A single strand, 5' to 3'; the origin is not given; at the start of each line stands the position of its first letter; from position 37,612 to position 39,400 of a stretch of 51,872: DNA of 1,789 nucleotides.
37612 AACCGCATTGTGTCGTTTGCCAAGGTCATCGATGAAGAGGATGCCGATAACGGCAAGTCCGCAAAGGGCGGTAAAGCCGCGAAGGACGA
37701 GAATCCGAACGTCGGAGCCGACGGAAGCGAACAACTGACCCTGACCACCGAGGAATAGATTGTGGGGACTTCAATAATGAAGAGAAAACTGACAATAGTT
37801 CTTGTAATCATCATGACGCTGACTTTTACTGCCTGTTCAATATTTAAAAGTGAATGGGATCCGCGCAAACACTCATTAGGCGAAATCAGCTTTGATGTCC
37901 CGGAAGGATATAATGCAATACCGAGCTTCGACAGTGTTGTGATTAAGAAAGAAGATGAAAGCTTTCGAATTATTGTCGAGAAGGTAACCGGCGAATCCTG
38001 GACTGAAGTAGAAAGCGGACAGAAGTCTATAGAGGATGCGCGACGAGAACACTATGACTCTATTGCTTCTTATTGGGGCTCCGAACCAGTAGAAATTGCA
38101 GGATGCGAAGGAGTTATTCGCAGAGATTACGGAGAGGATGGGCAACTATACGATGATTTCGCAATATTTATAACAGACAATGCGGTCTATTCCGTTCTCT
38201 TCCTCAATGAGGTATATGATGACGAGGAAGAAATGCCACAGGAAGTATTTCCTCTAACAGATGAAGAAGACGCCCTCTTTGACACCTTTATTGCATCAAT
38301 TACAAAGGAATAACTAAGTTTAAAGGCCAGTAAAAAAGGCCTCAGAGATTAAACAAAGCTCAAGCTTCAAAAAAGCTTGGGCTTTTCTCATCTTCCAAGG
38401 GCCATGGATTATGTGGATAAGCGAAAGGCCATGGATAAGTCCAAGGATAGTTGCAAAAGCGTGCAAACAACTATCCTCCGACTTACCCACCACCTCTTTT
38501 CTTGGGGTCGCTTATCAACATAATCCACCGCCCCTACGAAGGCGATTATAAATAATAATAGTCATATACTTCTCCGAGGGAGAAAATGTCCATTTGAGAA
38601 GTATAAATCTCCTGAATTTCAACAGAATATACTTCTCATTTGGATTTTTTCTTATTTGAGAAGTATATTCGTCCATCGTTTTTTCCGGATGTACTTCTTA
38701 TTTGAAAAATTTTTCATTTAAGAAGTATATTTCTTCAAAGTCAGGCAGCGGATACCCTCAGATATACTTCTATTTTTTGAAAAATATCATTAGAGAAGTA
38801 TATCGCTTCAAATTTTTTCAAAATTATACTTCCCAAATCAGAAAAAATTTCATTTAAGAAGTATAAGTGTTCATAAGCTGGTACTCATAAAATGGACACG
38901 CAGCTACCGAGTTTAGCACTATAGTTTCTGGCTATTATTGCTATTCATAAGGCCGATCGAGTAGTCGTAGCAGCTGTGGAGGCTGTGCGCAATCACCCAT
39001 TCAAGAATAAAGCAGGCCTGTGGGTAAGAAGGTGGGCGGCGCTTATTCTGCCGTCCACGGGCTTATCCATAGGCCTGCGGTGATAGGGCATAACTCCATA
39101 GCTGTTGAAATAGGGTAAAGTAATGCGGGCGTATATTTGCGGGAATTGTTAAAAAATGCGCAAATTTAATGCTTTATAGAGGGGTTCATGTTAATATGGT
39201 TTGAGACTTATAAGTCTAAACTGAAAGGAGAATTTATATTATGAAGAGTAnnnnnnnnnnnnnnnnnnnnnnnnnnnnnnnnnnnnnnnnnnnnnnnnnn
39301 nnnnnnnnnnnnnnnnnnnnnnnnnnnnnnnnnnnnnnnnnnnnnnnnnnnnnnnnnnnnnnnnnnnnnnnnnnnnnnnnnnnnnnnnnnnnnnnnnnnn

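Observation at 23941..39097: Diverged inverted-repeat pair of DnaA-box-rich non-coding elements brackets a 14-kb block containing gyrB-gyrA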

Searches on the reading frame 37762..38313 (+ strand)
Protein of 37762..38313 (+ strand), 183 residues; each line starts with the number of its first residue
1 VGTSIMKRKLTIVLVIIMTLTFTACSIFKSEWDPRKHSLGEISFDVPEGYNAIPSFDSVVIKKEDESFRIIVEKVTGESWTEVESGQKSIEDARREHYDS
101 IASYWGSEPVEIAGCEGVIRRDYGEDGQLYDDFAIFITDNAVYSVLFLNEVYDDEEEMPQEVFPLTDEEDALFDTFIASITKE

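Call 8: search_protein_families(library=pfam, proteins=[window:37762-38313:+])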
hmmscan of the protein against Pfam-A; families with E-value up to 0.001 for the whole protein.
window:37762-38313:+ (183 aa): 0 families

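Call 25: search_protein_families(library=ncbifam, proteins=[window:37762-38313:+], max_evalue=0.1)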
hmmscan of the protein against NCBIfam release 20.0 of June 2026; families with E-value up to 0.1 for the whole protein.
window:37762-38313:+ (183 aa): 0 families

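Call 26: search_protein_families(library=phrogs, proteins=[window:37762-38313:+], max_evalue=0.1)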
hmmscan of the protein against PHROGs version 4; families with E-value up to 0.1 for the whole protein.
window:37762-38313:+ (183 aa): 0 families

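Call 59: find_encoding_contigs(protein=window:37777-38313:+, flank=10000, max_places=10)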
Protein window:37777-38313:+ (178 aa): 2 contigs read that carry it; 1 place shown.
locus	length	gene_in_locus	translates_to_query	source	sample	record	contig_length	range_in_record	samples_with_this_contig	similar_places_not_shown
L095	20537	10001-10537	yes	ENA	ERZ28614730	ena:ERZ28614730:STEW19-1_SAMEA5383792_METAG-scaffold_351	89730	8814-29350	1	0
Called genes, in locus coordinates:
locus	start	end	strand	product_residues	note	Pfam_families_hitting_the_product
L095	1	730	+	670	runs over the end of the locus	PF07969:Amidohydro_3 (faint), PF01979:Amidohydro_1, PF13382:Adenine_deam_C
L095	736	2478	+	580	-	PF01979:Amidohydro_1, PF07969:Amidohydro_3 (weak), PF13382:Adenine_deam_C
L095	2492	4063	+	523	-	-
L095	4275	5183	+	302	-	PF05685:Uma2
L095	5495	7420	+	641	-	PF02518:HATPase_c, PF00204:DNA_gyraseB, PF01751:Toprim, PF00986:DNA_gyraseB_C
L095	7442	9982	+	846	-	PF00521:DNA_topoisoIV, PF03989:DNA_gyraseA_C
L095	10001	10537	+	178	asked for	-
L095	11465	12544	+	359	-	-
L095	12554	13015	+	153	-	PF02580:Tyr_Deacylase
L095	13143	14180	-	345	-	PF00106:adh_short (weak), PF01073:3Beta_HSD, PF01370:Epimerase, PF02719:Polysacc_synt_2, PF04321:RmlD_sub_bind, PF05368:NmrA (faint), PF08659:KR (weak), PF16363:GDP_Man_Dehyd, +1 more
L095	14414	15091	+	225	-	PF00072:Response_reg, PF00486:Trans_reg_C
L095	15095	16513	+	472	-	PF00672:HAMP, PF00512:HisKA, PF02518:HATPase_c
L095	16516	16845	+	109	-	PF03413:PepSY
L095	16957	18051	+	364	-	PF00188:CAP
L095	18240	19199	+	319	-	PF20030:bpMoxR, PF05496:RuvB_N (faint), PF00004:AAA (faint), PF07726:AAA_3, PF07728:AAA_5, PF17863:AAA_lid_2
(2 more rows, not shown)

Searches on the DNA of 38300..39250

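Call 57: search_rna_families(source=window, start=38300, end=39250, threshold=evalue, max_evalue=10)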
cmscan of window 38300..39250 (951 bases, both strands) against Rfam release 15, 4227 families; matches with E-value up to 10: 20.
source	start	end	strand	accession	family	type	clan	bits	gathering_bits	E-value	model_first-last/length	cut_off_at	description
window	38593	38661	-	RF00494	snoU2_19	Gene; snRNA; snoRNA; CD-box;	-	21.1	39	2.4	1-80/80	no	Small nucleolar RNA U2-19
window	38645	38847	-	RF04128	MIR8562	Gene; miRNA;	-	20.9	211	0.26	1-242/242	no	MIR8562 microRNA precursor family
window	38822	38866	-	RF03217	mir-3167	Gene; miRNA;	-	19.4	86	1.6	1-59/59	no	mir-3167 microRNA precursor family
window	38429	38491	-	RF04081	mir-1992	Gene; miRNA;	-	19.3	70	0.19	1-75/75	no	mir-1992 microRNA precursor family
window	38688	38804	+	RF04128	MIR8562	Gene; miRNA;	-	18.2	211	1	62-181/242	no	MIR8562 microRNA precursor family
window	38614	38670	-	RF04341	Plastid-psbJ-5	Cis-reg;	CL00152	18.2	53.1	2.4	1-59/59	no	Plastid-psbJ-5 3UTR RNA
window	38585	38648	+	RF04134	MIR7504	Gene; miRNA;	-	17.8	83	4.7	1-124/124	no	MIR7504 microRNA precursor family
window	38350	38498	-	RF00021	Spot_42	Gene; sRNA;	-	16.8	80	2.2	1-115/115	no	Spot 42 RNA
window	38424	38497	-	RF03831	mir-627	Gene; miRNA;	-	16.7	86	2.1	9-80/87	no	mir-627 microRNA precursor family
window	38824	38868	+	RF03217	mir-3167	Gene; miRNA;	-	16.6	86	8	1-59/59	no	mir-3167 microRNA precursor family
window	38698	38766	-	RF01477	rli43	Gene; sRNA;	-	16.5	100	0.21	1-255/255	no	Listeria sRNA rli43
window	38559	38675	+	RF04171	MIR1509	Gene; miRNA;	-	16.5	87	4.8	1-121/121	no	MIR1509 microRNA precursor family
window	38404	38528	-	RF00485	K_chan_RES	Cis-reg;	-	16.1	51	4.7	1-114/114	no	Potassium channel RNA editing signal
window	38657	38728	+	RF02843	RefA5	Gene; antisense;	-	16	91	2.5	1-68/68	no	Enterococcus sRNA A5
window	38625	38670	+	RF03598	MIR6024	Gene; miRNA;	-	15.4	72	6.8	28-73/99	no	MIR6024 microRNA precursor family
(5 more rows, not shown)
